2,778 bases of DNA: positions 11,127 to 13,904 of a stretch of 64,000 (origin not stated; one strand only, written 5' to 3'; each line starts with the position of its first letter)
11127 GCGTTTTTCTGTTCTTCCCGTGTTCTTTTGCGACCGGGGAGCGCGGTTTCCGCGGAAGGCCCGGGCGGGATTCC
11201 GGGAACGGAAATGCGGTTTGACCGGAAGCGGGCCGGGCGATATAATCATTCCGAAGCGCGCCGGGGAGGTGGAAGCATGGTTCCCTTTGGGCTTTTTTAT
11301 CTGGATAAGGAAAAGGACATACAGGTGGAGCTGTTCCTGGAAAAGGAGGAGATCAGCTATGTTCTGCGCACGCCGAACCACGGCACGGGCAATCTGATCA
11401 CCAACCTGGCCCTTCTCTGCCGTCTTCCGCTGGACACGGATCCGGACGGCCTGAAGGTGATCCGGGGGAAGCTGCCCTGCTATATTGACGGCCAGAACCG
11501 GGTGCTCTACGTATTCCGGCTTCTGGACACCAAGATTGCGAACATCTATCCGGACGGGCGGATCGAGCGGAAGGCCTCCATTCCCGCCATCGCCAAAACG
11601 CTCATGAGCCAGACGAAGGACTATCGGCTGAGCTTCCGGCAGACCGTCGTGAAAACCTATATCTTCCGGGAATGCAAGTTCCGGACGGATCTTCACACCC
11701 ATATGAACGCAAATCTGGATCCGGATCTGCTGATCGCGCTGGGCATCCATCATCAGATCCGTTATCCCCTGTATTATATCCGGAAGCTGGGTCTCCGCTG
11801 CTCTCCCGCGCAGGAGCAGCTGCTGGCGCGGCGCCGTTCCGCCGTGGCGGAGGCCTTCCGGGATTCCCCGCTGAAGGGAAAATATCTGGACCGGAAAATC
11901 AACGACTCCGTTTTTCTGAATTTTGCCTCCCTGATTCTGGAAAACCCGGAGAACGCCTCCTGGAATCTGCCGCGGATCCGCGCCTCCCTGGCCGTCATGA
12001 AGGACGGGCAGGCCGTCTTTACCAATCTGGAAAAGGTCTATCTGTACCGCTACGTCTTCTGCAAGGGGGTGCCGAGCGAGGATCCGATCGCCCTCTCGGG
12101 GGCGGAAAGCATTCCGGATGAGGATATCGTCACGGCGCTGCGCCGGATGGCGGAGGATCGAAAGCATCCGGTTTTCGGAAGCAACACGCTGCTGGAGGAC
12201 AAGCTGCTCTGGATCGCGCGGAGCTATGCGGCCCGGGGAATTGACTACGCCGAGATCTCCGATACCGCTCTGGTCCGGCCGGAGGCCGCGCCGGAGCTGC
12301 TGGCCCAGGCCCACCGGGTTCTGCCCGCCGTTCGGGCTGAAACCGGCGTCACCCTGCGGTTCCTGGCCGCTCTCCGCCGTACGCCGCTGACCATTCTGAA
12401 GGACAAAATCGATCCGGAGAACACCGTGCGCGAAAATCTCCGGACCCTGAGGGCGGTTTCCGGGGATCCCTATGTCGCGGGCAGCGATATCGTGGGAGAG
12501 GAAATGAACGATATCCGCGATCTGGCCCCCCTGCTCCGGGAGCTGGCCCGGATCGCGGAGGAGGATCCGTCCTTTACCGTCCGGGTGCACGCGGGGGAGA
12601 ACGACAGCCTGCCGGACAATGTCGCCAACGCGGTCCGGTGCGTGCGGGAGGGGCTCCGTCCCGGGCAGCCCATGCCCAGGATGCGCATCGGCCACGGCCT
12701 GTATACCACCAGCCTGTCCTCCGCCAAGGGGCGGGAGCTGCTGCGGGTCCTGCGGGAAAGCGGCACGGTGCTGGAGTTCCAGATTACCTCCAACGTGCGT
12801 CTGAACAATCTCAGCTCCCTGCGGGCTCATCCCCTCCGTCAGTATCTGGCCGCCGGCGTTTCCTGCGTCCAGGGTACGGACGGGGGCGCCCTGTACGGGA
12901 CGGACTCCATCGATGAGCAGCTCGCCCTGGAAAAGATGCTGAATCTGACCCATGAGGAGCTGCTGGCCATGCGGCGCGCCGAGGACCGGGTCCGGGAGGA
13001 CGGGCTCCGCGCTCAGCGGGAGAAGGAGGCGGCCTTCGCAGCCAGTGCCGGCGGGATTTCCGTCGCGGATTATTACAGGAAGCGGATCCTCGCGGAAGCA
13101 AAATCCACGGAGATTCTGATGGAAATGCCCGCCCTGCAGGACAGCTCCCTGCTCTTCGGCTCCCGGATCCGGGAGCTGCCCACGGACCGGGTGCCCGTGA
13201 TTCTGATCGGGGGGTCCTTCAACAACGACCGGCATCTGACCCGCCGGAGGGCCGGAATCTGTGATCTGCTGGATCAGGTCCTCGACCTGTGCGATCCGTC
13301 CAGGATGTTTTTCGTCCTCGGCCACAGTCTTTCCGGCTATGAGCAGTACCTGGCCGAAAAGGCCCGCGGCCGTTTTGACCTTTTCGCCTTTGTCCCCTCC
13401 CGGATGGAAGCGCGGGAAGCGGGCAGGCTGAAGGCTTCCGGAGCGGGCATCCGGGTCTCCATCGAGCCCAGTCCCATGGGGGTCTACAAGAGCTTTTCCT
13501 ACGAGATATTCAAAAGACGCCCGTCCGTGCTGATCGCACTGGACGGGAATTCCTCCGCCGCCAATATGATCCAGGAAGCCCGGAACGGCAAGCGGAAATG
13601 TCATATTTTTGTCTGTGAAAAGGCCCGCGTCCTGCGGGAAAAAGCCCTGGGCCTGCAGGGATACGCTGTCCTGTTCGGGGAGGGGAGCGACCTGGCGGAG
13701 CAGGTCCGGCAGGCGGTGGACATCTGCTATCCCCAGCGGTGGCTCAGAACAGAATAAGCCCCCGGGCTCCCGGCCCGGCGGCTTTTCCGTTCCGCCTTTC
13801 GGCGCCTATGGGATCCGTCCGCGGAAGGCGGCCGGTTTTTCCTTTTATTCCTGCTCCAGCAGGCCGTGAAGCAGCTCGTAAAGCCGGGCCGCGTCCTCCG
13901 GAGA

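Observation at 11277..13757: Orphan 826-aa adenosine/AMP-deaminase-like protein fused to a LOG/SLOG-like domain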

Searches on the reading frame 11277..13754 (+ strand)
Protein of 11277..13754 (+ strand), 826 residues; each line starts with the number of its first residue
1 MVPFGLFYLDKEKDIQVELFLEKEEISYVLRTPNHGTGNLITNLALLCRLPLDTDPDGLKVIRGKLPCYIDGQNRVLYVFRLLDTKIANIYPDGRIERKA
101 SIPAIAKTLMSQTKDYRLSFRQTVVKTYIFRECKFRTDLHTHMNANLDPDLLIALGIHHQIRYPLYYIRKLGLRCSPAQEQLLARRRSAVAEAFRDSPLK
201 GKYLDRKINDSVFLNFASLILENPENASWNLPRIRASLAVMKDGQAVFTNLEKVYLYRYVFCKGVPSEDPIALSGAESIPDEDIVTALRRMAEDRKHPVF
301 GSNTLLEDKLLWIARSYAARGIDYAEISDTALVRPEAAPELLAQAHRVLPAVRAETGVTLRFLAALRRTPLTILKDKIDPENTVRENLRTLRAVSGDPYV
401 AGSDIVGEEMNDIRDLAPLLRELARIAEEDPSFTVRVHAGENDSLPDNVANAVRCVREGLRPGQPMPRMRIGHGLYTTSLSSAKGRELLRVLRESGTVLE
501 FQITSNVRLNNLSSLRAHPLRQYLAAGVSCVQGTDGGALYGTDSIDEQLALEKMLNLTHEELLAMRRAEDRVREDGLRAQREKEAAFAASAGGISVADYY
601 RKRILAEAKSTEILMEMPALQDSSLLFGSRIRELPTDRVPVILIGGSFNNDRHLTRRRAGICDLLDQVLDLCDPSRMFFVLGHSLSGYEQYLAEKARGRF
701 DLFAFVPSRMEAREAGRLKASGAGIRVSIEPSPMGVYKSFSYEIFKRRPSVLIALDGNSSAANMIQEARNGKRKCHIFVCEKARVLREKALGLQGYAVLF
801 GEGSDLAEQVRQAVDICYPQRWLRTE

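Call 4: search_protein_families(library=pfam, proteins=[window:11277-13754:+], max_evalue=1)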
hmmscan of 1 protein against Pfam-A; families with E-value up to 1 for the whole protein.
window:11277-13754:+ (826 aa): 1 family
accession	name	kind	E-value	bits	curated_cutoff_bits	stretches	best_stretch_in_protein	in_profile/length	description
PF00962.28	A_deaminase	-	2.6e-15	56.8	27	1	346-565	113-305/330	Adenosine deaminase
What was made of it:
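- On Adenosine/AMP deaminase family (Pfam PF00962, amidohydrolase TIM barrel): 56.8 bits against a cut-off of 27, E 2.6e-15, aa 346-565 (call 4).
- On Eukaryote-type AMP deaminase (Pfam AMP_deaminase): Only PF00962 was reported at E <= 1 (call 4).
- Checked: Pfam A_deaminase PF00962 matches at E 2.6e-15, 56.8 bits against a cut-off of 27 (call 4). Pfam profile position 113 corresponds to residue 346, so about 100 extra residues sit in the first half of the barrel (call 4).
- Pfam PF00962 scores 56.8 bits against a cut-off of 27 (call 4).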

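Call 5: search_protein_families(library=ncbifam, proteins=[window:11277-13754:+], max_evalue=1)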
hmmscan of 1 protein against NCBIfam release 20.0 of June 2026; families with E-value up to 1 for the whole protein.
window:11277-13754:+ (826 aa): 10 families
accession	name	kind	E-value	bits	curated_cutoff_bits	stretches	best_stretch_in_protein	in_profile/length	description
TIGR01430.1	aden_deam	equivalog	8.5e-13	48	216.55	1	354-566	120-302/323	adenosine deaminase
NF006846.0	PRK09358.1-1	equivalog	4.8e-11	42.3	459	1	429-565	188-308/333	adenosine deaminase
NF006848.0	PRK09358.1-3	equivalog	4.4e-10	39.3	426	1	392-567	148-303/325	adenosine deaminase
NF006854.0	PRK09358.3-1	equivalog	3.9e-09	36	530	1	469-568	221-315/344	adenosine deaminase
NF006850.0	PRK09358.1-6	equivalog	1.1e-06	27.8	419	1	469-566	214-306/334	adenosine deaminase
NF006849.0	PRK09358.1-5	equivalog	3.9e-06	26.1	494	1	469-568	224-318/350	adenosine deaminase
NF006847.0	PRK09358.1-2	equivalog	6.5e-06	25.2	412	1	390-565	164-330/364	adenosine deaminase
NF006859.0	PRK09358.3-6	equivalog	0.00023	20.5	549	1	481-549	211-278/299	adenosine deaminase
NF006856.0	PRK09358.3-3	equivalog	0.00054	19.2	510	1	389-567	150-308/316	adenosine deaminase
TIGR01431.1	adm_rel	subfamily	0.0026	16.6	315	1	399-544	289-420/479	adenosine deaminase-related growth factor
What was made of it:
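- On Housekeeping Add (NCBIfam TIGR01430 / PRK09358 equivalogs): The other models score 19-42 bits against cut-offs of 412-549 (call 5).
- Closest known: Housekeeping adenosine deaminase Add/ADA. Different: Equivalog scores are far below their cut-offs (call 5).
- NCBIfam adenosine-deaminase equivalog scores are far below their cut-offs, 48 against 216 (call 5).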

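Call 6: search_protein_families(library=padloc, proteins=[window:11277-13754:+], max_evalue=1)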
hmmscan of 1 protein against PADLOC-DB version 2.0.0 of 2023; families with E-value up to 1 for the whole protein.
window:11277-13754:+ (826 aa): 1 family
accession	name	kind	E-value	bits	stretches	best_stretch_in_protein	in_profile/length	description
PDLC01908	CARF5--CARF_ADA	-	1.7e-06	25.2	1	307-565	333-571/605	-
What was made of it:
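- On Cad1 (CARF-ADA): The PADLOC CARF_ADA hit covers only the ADA part of the model, positions 333-571 of 605 (call 6).
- On RADAR (RdrA + RdrB): The protein gave no RdrB hit (call 6).
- Closest known: Cad1. Different: The sequence is closer to ordinary ADA than to Cad1 (calls 4, 6).
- Closest known: RADAR RdrB. Different: The protein gave no RdrB model hit in PADLOC (call 6).
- There is a weak PADLOC CARF_ADA hit on the ADA part (E 1.7e-6, call 6). The ADA part is closer to ordinary ADA (56.8 bits) than to the Cad1 model (25 bits) (calls 4, 6).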

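Call 7: find_homologous_proteins(query=window:11277-13754:+)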
Query window:11277-13754:+ (826 aa): 5601 proteins with E <= 0.001 among 8000 candidates; the best 120 are listed.
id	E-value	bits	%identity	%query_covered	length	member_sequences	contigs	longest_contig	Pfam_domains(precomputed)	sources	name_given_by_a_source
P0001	0.0e+0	1840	99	100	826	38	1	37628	PF00962.29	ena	-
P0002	0.0e+0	1483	79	100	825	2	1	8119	PF00962.29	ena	-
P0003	0.0e+0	1479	80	100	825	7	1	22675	PF00962.29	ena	-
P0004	0.0e+0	1464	78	100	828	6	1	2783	PF00962.29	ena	-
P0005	0.0e+0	1462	78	100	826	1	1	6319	PF00962.29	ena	-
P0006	0.0e+0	1460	78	100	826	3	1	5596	PF00962.29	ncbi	-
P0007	0.0e+0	1453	78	100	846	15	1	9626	PF00962.29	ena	-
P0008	0.0e+0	1449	78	100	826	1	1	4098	PF00962.29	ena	-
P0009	0.0e+0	1444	78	100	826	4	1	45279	PF00962.29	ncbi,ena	-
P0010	0.0e+0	1426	77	100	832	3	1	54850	PF00962.29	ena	-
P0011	0.0e+0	1413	76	100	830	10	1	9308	PF00962.29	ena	-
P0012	0.0e+0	1413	76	100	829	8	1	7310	PF00962.29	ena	-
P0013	0.0e+0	1405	76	100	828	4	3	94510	PF00962.29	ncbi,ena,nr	ncbi:MAG: adenosine deaminase [Clostridia bacterium]|nr:adenosine deaminase [Clostridia bacterium]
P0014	0.0e+0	1404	75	100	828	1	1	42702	PF00962.29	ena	-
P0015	0.0e+0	1403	75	100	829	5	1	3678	PF00962.29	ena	-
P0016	0.0e+0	1396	74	100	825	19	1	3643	PF00962.29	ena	-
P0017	0.0e+0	1393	74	100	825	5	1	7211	PF00962.29,PF01979.27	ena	-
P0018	0.0e+0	1393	74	100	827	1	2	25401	PF00962.29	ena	-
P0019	0.0e+0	1388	73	100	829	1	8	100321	PF00962.29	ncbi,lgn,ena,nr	ncbi:MAG: adenosine deaminase [Clostridia bacterium]|nr:adenosine deaminase [Clostridia bacterium]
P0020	0.0e+0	1384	74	100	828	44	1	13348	PF00962.29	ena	-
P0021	0.0e+0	1379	74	100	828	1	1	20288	PF00962.29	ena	-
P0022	0.0e+0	1361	74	100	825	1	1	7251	PF00962.29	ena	-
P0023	0.0e+0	1357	72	100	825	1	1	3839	PF00962.29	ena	-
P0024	0.0e+0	1353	73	100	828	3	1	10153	PF00962.29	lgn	-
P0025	0.0e+0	1351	72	100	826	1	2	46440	PF00962.29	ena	-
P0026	0.0e+0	1351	73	100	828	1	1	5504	PF00962.29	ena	-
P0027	0.0e+0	1349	72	100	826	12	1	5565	PF00962.29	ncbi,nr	ncbi:MAG: hypothetical protein K5859_01285 [Atopobiaceae bacterium]|nr:hypothetical protein [Atopobi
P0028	0.0e+0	1349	72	100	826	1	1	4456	PF00962.29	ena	-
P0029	0.0e+0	1349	72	100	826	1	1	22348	PF00962.29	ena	-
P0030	0.0e+0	1347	72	100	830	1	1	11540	PF00962.29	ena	-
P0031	0.0e+0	1347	71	100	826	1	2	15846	PF00962.29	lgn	-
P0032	0.0e+0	1347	72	100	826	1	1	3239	PF00962.29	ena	-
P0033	0.0e+0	1347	72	100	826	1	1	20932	PF00962.29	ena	-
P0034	0.0e+0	1347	72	100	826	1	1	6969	PF00962.29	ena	-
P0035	0.0e+0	1347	72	100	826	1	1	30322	PF00962.29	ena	-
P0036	0.0e+0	1346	72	100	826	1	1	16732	PF00962.29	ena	-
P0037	0.0e+0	1346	72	100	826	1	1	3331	PF00962.29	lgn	-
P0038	0.0e+0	1346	72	100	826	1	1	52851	PF00962.29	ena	-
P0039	0.0e+0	1346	72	100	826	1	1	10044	PF00962.29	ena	-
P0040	0.0e+0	1346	71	100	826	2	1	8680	PF00962.29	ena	-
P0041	0.0e+0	1346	72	100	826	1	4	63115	PF00962.29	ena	-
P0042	0.0e+0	1346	71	100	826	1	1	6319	PF00962.29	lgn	-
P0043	0.0e+0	1345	71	100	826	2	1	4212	PF00962.29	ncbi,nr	ncbi:MAG: hypothetical protein J6S63_00100 [Atopobiaceae bacterium]|nr:hypothetical protein [Atopobi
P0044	0.0e+0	1345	72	100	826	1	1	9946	PF00962.29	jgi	-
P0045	0.0e+0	1345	71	100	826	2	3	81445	PF00962.29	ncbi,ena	-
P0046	0.0e+0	1345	71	100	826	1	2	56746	PF00962.29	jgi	jgi:hypothetical protein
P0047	0.0e+0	1345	71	100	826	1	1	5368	PF00962.29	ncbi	-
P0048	0.0e+0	1345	72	100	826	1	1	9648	PF00962.29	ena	-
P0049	0.0e+0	1344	72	100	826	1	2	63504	PF00962.29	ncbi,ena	-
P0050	0.0e+0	1344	71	100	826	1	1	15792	PF00962.29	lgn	-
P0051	0.0e+0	1344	73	100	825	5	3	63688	PF00962.29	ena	-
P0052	0.0e+0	1344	71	100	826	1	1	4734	PF00962.29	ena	-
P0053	0.0e+0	1344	72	100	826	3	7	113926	PF00962.29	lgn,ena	-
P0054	0.0e+0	1344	71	100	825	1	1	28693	PF00962.29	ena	-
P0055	0.0e+0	1344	71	100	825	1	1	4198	PF00962.29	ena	-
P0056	0.0e+0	1343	72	100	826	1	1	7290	PF00962.29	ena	-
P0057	0.0e+0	1343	71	100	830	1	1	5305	PF00962.29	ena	-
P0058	0.0e+0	1343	72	100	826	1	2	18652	PF00962.29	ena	-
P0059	0.0e+0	1342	71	100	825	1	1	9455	PF00962.29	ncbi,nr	ncbi:MAG: hypothetical protein IJ092_01880 [Atopobiaceae bacterium]|nr:hypothetical protein [Atopobi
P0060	0.0e+0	1341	71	100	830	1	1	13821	PF00962.29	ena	-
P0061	0.0e+0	1341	71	100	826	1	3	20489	PF00962.29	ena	-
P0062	0.0e+0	1341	71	100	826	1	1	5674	PF00962.29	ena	-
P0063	0.0e+0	1341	70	100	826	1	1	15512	PF00962.29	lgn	-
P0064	0.0e+0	1341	71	100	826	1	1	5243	PF00962.29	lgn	-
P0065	0.0e+0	1340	71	100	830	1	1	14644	PF00962.29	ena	-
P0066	0.0e+0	1340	70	100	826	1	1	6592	PF00962.29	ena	-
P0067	0.0e+0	1340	71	100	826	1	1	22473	PF00962.29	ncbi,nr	ncbi:MAG: hypothetical protein IKG22_04605 [Atopobiaceae bacterium]|nr:hypothetical protein [Atopobi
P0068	0.0e+0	1340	71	100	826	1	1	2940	PF00962.29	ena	-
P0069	0.0e+0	1340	71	100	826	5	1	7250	PF00962.29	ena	-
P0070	0.0e+0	1340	71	100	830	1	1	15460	PF00962.29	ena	-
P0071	0.0e+0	1340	71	100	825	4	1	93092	PF00962.29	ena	-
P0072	0.0e+0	1340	71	100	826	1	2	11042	PF00962.29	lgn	-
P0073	0.0e+0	1339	71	100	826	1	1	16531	PF00962.29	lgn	-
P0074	0.0e+0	1339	70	100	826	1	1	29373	PF00962.29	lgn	-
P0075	0.0e+0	1338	70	100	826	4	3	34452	PF00962.29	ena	-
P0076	0.0e+0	1337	71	100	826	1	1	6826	PF00962.29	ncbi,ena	-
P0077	0.0e+0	1337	70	100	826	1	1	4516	PF00962.29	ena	-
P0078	0.0e+0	1337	70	100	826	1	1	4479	PF00962.29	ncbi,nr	ncbi:MAG: hypothetical protein IJI12_08330 [Atopobiaceae bacterium]|nr:hypothetical protein [Atopobi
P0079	0.0e+0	1337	71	100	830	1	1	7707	PF00962.29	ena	-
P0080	0.0e+0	1336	70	100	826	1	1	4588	PF00962.29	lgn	-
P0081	0.0e+0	1335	70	100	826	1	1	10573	PF00962.29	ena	-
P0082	0.0e+0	1335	71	100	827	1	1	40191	PF00962.29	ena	-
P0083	0.0e+0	1335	72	100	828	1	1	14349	PF00962.29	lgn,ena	-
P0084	0.0e+0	1335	71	100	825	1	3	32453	PF00962.29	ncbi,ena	-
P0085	0.0e+0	1333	71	100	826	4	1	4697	PF00962.29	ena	-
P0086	0.0e+0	1333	70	100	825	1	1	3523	PF00962.29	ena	-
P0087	0.0e+0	1333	70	100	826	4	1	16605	PF00962.29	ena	-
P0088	0.0e+0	1332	71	100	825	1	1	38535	PF00962.29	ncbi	-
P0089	0.0e+0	1331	71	100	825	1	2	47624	PF00962.29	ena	-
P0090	0.0e+0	1331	70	100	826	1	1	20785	PF00962.29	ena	-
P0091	0.0e+0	1331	71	100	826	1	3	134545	PF00962.29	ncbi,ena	-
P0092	0.0e+0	1330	71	100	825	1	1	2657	PF00962.29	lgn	-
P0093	0.0e+0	1330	71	100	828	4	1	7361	PF00962.29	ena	-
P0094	0.0e+0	1330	71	100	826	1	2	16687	PF00962.29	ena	-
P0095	0.0e+0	1329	70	100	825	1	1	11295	PF00962.29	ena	-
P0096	0.0e+0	1329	70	100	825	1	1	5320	PF00962.29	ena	-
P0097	0.0e+0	1328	70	100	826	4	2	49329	PF00962.29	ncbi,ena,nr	ncbi:MAG: hypothetical protein IKG18_09250 [Atopobiaceae bacterium]|nr:hypothetical protein [Atopobi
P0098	0.0e+0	1327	70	100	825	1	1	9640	PF00962.29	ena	-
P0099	0.0e+0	1327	70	100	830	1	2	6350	PF00962.29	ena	-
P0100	0.0e+0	1327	71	100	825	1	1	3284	PF00962.29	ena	-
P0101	0.0e+0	1327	70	100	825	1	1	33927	PF00962.29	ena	-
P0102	0.0e+0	1327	70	100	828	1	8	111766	PF00962.29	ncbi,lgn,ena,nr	ncbi:MAG: adenosine deaminase [Clostridia bacterium]|nr:adenosine deaminase [Clostridia bacterium]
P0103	0.0e+0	1327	70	100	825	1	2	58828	PF00962.29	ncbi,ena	-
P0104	0.0e+0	1327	71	100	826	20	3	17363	PF00962.29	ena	-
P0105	0.0e+0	1326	70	100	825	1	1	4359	PF00962.29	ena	-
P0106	0.0e+0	1326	70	100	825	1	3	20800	PF00962.29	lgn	-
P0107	0.0e+0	1325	70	100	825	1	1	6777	PF00962.29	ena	-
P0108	0.0e+0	1325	70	100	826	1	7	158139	PF00962.29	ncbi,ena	-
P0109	0.0e+0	1325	71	100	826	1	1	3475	PF00962.29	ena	-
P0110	0.0e+0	1325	70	100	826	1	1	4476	PF00962.29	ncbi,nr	ncbi:MAG: hypothetical protein IKE22_02015 [Atopobiaceae bacterium]|nr:hypothetical protein [Atopobi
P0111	0.0e+0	1324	70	100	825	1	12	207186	PF00962.29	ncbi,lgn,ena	-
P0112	0.0e+0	1324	70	100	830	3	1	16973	PF00962.29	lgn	-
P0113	0.0e+0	1324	71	100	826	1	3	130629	PF00962.29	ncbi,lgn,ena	-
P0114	0.0e+0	1323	71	100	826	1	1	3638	PF00962.29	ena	-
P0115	0.0e+0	1323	70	100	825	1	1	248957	PF00962.29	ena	-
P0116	0.0e+0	1323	70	100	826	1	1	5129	PF00962.29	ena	-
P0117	0.0e+0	1323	70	100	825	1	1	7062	PF00962.29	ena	-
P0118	0.0e+0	1322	70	100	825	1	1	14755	PF00962.29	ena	-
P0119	0.0e+0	1321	70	100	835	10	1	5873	PF00962.29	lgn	-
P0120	0.0e+0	1321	70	100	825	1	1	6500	PF00962.29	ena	-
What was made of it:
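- On Adenosine/AMP deaminase family (Pfam PF00962, amidohydrolase TIM barrel): The precomputed PF00962 hit is present in all 120 listed homologues (call 7).
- Checked: The 120 best are all 825-846 aa and at least 70% identical (call 7).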

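Call 8: search_solved_structures(query=window:11277-13754:+, max_evalue=1, show_alignments=2)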
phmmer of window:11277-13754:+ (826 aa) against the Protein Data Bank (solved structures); distinct sequences matched with E-value up to 1: 12.
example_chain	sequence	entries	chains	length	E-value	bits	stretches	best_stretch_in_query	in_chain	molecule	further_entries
6ii7_A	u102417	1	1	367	5.5e-08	34.8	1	415-565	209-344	Adenosine deaminase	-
3ewd_A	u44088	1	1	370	8.6e-08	34.1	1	433-566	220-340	Adenosine deaminase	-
3ewc_A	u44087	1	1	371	8.6e-08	34.1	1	433-566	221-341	Adenosine deaminase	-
2pgf_A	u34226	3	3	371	9e-08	34.1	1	433-566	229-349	adenosine deaminase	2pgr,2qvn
2amx_A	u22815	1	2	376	4.1e-06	28.6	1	430-566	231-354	adenosine deaminase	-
6n9m_A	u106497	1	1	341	4.8e-06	28.3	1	430-563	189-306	Adenosine deaminase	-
6n91_A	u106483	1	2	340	0.00018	23.1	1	400-586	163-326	Adenosine deaminase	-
3rys_A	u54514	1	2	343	0.033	15.7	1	503-559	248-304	Adenosine deaminase 1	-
9ebt_A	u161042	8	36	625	0.034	15.6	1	432-551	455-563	CRISPR-associated ring nuclease and adenosine deaminase, subunit A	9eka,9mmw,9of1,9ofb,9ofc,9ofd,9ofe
9ubl_A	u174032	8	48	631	0.034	15.6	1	432-551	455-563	adenosine deaminase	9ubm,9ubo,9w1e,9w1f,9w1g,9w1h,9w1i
3ou8_A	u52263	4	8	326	0.068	14.6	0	136-168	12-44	Adenosine deaminase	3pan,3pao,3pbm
8qch_A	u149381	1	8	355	0.52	11.7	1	470-562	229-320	Adenosine deaminase-like protein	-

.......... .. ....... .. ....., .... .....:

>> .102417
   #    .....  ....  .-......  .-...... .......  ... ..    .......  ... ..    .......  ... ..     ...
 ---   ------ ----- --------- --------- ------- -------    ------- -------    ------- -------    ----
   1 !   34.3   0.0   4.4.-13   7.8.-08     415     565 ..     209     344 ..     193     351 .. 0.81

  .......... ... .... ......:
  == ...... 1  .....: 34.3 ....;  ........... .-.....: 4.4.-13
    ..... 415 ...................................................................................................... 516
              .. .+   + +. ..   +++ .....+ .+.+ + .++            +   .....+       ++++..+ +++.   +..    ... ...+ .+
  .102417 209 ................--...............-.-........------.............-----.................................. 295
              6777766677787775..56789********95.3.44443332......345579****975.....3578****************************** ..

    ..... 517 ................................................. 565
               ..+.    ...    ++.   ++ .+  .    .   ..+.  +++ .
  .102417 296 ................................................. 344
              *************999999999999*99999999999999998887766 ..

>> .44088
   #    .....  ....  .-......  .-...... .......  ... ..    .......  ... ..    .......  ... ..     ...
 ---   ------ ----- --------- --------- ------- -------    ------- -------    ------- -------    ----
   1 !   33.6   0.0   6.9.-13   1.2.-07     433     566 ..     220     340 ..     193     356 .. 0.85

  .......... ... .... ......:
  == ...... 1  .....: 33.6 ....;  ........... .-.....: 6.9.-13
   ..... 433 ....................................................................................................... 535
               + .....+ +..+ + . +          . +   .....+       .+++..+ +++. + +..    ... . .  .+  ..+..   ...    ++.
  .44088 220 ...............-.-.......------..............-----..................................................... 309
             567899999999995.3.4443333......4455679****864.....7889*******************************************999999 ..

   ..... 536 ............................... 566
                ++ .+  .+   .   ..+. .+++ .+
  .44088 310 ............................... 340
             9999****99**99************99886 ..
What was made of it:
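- Closest known: Cad1. Same: The PADLOC CARF_ADA model hits the ADA part (call 6), and PDB Cad1 chains match weakly (E 0.034, call 8).
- The ordinary family has Asp at this position (call 8).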

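Call 17: find_encoding_contigs(protein=P0111, flank=8000, max_places=4)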
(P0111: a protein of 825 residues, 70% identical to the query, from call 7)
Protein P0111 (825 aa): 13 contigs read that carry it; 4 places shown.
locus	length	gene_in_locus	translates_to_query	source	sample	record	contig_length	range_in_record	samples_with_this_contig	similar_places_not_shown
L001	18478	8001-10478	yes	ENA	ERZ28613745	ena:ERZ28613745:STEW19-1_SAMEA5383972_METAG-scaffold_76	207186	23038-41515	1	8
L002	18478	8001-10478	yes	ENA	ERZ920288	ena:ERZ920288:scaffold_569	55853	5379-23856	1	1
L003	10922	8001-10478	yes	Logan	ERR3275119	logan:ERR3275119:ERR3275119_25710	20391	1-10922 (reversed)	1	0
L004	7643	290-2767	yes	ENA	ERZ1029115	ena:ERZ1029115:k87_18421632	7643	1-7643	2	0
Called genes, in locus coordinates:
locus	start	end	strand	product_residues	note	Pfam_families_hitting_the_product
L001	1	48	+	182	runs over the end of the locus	PF13305:TetR_C_33 (weak)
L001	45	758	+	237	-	PF02517:Rce1-like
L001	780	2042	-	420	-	PF00248:Aldo_ket_red, PF14534:DUF4440 (weak)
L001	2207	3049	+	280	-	PF00126:HTH_1, PF12802:MarR_2 (faint), PF03466:LysR_substrate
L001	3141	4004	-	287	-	PF00248:Aldo_ket_red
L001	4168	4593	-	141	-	-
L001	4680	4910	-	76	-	-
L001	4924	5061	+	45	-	-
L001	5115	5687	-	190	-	PF02417:Chromate_transp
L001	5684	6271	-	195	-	PF02417:Chromate_transp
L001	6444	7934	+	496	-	PF02446:Glyco_hydro_77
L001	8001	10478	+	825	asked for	PF00962:A_deaminase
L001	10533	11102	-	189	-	-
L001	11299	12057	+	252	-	PF00106:adh_short, PF08659:KR, PF13460:NAD_binding_10 (weak), PF13561:adh_short_C2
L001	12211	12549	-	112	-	-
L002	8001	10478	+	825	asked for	PF00962:A_deaminase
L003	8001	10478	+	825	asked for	PF00962:A_deaminase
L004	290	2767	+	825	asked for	PF00962:A_deaminase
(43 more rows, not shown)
